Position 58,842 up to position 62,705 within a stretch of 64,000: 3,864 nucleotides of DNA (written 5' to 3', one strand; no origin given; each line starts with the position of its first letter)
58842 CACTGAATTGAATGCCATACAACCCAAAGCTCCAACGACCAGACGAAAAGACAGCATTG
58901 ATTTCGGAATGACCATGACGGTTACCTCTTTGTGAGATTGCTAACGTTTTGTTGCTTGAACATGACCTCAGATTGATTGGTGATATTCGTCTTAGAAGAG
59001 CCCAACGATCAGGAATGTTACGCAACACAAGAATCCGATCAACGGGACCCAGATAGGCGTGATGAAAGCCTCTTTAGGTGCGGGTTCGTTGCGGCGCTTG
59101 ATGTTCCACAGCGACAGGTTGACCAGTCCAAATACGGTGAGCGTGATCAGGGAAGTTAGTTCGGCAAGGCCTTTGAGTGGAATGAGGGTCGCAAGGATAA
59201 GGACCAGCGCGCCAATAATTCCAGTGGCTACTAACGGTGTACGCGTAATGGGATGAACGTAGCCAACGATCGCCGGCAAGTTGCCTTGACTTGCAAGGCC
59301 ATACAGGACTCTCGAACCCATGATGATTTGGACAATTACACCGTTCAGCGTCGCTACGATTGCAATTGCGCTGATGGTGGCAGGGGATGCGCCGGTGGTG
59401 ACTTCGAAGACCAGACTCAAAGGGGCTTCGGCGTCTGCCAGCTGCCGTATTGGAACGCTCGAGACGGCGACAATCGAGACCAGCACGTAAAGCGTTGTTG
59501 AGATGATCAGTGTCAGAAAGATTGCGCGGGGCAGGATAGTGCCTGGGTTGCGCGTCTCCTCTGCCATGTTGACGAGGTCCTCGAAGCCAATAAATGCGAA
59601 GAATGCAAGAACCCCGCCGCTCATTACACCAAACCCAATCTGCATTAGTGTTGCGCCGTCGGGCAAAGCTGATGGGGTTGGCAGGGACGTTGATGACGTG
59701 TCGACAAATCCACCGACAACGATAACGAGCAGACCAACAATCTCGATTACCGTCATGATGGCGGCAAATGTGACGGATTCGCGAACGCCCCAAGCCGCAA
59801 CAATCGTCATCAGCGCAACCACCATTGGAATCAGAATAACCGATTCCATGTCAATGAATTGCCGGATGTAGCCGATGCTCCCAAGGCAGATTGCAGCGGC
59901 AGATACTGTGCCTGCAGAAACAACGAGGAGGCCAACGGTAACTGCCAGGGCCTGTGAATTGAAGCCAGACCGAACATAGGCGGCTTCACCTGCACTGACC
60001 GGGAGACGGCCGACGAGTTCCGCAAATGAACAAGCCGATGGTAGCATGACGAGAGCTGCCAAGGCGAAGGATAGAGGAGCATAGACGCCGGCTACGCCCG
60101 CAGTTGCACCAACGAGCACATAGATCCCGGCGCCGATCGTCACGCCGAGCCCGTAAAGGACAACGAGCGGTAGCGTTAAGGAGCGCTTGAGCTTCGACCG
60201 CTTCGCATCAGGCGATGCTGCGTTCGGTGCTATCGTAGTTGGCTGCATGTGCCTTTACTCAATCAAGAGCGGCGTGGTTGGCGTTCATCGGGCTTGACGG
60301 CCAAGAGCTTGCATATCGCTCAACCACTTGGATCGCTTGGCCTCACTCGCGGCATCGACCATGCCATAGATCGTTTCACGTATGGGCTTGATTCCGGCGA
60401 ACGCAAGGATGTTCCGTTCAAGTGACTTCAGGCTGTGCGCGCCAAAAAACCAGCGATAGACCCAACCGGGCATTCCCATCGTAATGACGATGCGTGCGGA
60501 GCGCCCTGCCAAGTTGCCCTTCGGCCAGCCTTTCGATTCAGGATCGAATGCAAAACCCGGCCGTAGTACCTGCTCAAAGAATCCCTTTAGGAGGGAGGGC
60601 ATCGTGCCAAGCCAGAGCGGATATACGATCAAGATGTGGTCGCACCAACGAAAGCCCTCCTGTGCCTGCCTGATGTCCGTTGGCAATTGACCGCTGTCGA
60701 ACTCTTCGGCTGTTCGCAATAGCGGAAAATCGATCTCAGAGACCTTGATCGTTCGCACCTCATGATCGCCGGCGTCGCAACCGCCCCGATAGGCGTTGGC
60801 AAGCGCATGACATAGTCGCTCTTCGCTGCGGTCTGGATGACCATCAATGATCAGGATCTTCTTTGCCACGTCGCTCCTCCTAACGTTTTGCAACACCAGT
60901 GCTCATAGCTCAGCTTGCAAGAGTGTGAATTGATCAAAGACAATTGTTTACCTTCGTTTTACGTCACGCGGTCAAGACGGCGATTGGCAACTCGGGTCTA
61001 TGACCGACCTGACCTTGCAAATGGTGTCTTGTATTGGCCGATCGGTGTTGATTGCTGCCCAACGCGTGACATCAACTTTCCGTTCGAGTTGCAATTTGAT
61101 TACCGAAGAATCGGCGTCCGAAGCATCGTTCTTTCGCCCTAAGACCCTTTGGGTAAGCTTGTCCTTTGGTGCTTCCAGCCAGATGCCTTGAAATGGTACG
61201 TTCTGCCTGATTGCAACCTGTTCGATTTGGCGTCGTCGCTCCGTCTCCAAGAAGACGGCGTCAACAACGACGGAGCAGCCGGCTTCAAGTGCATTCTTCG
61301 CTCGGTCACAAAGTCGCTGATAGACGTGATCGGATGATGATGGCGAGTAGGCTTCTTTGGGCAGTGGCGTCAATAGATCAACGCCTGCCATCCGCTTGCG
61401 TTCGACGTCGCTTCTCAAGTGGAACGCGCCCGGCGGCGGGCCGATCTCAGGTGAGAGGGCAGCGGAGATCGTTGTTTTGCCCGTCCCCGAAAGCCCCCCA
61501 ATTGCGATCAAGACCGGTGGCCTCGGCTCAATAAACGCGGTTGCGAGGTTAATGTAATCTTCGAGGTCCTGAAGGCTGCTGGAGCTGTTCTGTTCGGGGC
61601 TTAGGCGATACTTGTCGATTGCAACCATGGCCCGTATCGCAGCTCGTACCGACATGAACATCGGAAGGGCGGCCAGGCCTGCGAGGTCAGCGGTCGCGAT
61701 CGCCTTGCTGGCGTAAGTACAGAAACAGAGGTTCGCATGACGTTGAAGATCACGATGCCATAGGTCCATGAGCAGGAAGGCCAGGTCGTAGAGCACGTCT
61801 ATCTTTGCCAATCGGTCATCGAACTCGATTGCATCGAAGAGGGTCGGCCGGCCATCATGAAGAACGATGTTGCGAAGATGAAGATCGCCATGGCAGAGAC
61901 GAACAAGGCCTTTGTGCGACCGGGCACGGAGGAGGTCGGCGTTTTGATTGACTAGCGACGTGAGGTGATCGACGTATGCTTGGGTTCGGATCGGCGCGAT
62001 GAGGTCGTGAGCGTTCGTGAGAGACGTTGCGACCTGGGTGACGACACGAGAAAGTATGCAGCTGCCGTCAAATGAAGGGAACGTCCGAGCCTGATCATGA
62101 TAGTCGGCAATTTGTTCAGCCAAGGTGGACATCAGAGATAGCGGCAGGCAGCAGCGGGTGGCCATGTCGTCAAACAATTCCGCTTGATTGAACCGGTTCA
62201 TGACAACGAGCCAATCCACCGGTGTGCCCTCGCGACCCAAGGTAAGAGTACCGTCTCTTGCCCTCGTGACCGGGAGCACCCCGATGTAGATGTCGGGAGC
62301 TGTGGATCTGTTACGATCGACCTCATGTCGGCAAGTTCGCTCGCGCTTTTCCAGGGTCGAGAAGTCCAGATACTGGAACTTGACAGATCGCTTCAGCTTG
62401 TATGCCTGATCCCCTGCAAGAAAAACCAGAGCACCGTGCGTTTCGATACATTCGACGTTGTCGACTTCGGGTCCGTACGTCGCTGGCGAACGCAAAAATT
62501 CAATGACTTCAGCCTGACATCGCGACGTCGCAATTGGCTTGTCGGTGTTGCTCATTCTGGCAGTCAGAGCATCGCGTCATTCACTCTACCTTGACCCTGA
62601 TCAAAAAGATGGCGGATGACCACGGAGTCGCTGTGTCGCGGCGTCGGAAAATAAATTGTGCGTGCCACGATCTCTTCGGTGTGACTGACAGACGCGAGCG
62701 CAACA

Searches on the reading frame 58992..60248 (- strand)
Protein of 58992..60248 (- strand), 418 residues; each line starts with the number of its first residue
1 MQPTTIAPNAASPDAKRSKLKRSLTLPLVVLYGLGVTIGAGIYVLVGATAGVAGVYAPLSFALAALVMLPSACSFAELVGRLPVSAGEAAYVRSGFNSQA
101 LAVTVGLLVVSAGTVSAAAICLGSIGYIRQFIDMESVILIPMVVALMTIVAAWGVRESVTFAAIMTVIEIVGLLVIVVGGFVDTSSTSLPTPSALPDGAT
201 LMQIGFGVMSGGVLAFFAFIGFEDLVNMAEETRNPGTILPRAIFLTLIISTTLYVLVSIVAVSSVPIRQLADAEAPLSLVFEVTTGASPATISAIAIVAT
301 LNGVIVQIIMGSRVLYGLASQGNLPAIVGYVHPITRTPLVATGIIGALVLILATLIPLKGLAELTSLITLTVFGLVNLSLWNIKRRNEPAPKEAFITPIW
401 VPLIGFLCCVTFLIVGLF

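Call 66: search_protein_families(library=pfam, proteins=[window:58992-60248:-], max_evalue=0.00001)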
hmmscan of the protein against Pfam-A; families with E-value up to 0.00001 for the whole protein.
window:58992-60248:- (418 aa): 2 families
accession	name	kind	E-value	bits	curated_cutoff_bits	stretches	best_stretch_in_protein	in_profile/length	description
PF13520.12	AA_permease_2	-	6.7e-35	121.3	27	1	34-417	11-404/427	Amino acid permease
PF00324.27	AA_permease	-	1.7e-27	96.7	24.6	1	29-415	2-420/470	Amino acid permease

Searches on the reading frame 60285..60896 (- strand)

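Call 86: search_protein_families(library=pfam, proteins=[window:60285-60896:-], max_evalue=0.001)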
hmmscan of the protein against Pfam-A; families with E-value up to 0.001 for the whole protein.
window:60285-60896:- (203 aa): 2 families
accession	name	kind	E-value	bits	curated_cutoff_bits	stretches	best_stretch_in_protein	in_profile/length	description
PF02525.22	Flavodoxin_2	-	3.1e-35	122.1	27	1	12-196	1-195/198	Flavodoxin-like fold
PF03358.20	FMN_red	-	4.9e-10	39.6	24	1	13-139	2-114/152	NADPH-dependent FMN reductase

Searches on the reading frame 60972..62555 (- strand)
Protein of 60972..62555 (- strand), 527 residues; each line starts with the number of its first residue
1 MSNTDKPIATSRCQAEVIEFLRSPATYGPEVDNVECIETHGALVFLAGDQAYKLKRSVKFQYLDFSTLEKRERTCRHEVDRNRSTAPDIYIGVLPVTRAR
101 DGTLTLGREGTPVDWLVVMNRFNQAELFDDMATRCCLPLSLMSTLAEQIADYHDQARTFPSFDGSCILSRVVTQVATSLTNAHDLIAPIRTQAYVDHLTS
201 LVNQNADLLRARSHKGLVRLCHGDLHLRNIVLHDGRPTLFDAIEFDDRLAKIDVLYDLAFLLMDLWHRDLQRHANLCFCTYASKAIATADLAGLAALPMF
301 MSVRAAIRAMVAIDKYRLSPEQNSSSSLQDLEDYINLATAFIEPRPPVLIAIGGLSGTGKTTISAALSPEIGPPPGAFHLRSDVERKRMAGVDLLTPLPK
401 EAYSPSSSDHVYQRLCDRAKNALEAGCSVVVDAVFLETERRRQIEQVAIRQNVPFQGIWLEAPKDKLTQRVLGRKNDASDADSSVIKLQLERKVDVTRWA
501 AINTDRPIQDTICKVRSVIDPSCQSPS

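Call 66: search_protein_families(library=pfam, proteins=[window:60972-62555:-], max_evalue=0.00001)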
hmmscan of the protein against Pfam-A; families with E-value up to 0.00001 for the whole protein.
window:60972-62555:- (527 aa): 4 families
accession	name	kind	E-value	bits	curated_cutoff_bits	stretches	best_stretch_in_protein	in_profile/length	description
PF13671.12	AAA_33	-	1.8e-23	83.9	27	1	349-492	1-139/143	AAA domain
PF13238.12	AAA_18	-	5.9e-08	33.7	29.4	1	350-480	1-117/128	AAA domain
PF01636.29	APH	-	3.2e-06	27.5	23.2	1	208-276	158-223/239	Phosphotransferase enzyme family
PF06414.18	Zeta_toxin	-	4.5e-06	26.7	22.3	1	343-478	12-147/199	Zeta toxin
